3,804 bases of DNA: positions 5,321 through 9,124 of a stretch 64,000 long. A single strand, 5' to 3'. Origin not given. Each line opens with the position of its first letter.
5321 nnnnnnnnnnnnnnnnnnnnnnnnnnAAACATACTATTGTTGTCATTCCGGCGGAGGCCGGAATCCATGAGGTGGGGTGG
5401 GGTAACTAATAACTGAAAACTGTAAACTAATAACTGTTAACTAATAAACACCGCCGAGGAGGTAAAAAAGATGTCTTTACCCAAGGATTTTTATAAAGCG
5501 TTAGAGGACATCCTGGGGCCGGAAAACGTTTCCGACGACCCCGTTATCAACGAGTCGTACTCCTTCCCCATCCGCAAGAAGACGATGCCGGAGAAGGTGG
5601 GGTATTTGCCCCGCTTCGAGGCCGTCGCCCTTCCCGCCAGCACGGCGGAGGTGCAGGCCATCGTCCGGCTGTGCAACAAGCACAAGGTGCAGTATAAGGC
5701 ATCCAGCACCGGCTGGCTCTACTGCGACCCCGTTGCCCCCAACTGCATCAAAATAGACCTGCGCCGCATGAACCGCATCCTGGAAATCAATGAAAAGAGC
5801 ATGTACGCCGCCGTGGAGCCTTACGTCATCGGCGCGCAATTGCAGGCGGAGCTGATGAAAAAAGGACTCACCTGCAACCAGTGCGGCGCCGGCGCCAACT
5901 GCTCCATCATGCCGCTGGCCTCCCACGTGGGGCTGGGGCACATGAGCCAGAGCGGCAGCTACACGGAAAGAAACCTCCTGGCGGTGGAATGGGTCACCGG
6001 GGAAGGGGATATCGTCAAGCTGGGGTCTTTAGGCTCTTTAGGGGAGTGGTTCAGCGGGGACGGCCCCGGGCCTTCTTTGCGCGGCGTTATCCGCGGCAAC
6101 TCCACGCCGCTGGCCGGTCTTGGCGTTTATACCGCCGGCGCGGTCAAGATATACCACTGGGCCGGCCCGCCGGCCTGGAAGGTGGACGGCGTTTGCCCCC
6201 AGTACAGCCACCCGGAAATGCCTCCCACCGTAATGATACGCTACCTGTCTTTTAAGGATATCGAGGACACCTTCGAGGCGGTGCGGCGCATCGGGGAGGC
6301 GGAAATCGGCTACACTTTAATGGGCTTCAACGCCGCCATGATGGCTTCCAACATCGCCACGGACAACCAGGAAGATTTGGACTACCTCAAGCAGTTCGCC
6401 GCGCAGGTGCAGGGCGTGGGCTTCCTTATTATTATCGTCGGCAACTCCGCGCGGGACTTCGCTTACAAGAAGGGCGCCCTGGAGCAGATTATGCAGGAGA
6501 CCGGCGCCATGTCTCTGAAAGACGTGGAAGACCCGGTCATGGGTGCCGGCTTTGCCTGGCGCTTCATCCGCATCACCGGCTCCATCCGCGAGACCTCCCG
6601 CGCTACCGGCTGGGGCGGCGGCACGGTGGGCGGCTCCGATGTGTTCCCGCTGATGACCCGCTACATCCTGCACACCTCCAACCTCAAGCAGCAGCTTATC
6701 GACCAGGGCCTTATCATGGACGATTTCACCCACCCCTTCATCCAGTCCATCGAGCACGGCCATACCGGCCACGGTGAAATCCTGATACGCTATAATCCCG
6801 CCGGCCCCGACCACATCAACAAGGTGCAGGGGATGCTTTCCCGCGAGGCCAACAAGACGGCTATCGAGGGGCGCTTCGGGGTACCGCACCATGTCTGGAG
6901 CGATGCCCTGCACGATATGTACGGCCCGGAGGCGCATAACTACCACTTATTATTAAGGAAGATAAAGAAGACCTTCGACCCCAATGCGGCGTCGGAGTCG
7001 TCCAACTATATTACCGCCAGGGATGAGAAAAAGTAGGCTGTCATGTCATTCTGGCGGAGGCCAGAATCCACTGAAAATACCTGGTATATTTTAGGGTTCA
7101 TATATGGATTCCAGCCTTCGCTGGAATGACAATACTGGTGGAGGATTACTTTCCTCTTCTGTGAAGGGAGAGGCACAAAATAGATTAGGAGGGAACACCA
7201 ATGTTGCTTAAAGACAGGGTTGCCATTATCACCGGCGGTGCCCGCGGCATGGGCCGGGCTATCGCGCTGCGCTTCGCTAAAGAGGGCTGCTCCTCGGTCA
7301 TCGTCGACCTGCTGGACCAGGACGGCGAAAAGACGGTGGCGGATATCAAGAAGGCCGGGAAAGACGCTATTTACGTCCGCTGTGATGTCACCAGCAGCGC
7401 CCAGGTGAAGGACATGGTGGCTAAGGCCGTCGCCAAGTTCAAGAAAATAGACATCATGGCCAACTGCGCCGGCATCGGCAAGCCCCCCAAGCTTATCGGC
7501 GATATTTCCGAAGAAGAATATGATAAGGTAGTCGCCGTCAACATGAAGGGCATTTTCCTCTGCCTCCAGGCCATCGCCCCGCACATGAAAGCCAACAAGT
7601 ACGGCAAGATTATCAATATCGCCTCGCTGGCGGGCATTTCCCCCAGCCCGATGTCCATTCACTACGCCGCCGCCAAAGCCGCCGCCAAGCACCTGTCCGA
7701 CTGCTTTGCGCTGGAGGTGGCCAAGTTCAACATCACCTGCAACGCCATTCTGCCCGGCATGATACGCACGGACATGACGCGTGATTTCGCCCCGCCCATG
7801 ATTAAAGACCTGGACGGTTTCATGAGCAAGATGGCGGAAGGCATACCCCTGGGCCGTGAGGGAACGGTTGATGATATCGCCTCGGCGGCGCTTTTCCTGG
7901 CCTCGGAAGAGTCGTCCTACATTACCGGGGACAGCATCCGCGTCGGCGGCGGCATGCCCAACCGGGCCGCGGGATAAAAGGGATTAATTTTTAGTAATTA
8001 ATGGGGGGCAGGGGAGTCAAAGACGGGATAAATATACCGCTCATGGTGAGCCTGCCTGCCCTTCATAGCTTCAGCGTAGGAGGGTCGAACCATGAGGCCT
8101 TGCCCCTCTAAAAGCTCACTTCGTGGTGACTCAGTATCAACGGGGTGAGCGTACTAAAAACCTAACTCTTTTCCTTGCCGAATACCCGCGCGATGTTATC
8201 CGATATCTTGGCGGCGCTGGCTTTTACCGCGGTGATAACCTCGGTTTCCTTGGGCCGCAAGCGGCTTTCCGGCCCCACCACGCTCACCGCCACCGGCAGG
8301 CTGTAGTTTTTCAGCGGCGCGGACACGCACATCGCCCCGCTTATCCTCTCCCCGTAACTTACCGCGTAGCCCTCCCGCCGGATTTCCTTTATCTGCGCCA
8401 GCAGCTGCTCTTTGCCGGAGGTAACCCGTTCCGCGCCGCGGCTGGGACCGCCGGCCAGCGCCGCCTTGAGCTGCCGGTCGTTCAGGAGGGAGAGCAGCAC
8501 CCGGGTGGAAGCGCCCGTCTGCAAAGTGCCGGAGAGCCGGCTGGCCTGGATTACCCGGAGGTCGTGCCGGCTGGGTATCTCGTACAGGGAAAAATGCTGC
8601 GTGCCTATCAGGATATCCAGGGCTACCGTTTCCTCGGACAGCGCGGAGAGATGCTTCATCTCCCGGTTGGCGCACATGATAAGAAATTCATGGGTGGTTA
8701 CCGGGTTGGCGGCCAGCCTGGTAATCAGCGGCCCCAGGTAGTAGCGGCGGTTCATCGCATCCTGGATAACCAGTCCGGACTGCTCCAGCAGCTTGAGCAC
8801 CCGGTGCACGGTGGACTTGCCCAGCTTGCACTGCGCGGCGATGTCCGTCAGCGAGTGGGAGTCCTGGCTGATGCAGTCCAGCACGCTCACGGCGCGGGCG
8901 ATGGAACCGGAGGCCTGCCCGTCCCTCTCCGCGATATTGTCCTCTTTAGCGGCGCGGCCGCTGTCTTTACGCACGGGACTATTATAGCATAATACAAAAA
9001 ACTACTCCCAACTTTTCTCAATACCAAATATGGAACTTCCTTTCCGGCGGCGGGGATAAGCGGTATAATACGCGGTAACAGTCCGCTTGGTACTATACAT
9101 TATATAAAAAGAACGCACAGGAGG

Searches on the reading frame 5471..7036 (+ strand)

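Call 60: search_protein_families(library=pfam, max_evalue=0.00001, proteins=[window:5471-7036:+])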
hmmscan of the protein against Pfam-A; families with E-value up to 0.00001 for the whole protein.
window:5471-7036:+ (521 aa): 1 family
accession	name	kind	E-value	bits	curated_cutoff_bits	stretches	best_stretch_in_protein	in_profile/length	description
PF01565.28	FAD_binding_4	-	1.6e-22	80.2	26.4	1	50-185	2-139/139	FAD binding domain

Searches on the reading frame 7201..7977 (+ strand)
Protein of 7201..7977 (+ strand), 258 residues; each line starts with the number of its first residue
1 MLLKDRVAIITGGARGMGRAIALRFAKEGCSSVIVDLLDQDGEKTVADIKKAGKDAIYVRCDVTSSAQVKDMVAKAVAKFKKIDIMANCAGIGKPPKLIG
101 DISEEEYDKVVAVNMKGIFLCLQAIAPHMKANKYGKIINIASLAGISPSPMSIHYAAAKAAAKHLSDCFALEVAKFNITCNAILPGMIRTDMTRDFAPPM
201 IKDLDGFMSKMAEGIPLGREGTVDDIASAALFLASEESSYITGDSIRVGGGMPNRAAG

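Call 60: search_protein_families(library=pfam, max_evalue=0.00001, proteins=[window:7201-7977:+])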
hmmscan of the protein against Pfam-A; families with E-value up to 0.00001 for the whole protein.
window:7201-7977:+ (258 aa): 3 families
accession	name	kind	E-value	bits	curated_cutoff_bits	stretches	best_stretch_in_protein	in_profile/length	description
PF13561.12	adh_short_C2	-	1.4e-63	215.1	27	1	14-252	3-235/236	Enoyl-(Acyl carrier protein) reductase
PF00106.31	adh_short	-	2.4e-59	200.5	26.6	1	6-196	1-190/195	short chain dehydrogenase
PF08659.16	KR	-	3e-15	57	22.6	1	9-163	4-157/180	KR domain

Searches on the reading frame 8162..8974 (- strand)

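Call 60: search_protein_families(library=pfam, max_evalue=0.00001, proteins=[window:8162-8974:-])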
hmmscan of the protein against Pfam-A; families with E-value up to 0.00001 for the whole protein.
window:8162-8974:- (270 aa): 3 families
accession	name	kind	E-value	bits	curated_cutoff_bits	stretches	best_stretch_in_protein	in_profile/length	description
PF01614.24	IclR_C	-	1.2e-20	74.2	24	1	98-258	9-173/174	Bacterial transcriptional regulator IclR C-terminal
PF09339.16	HTH_IclR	-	1.8e-11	44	22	1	24-72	1-51/52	IclR helix-turn-helix domain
PF25213.1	HVO_A0261_N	-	9.4e-06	25.9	35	0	24-80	9-63/86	HVO_A0261 N-terminal domain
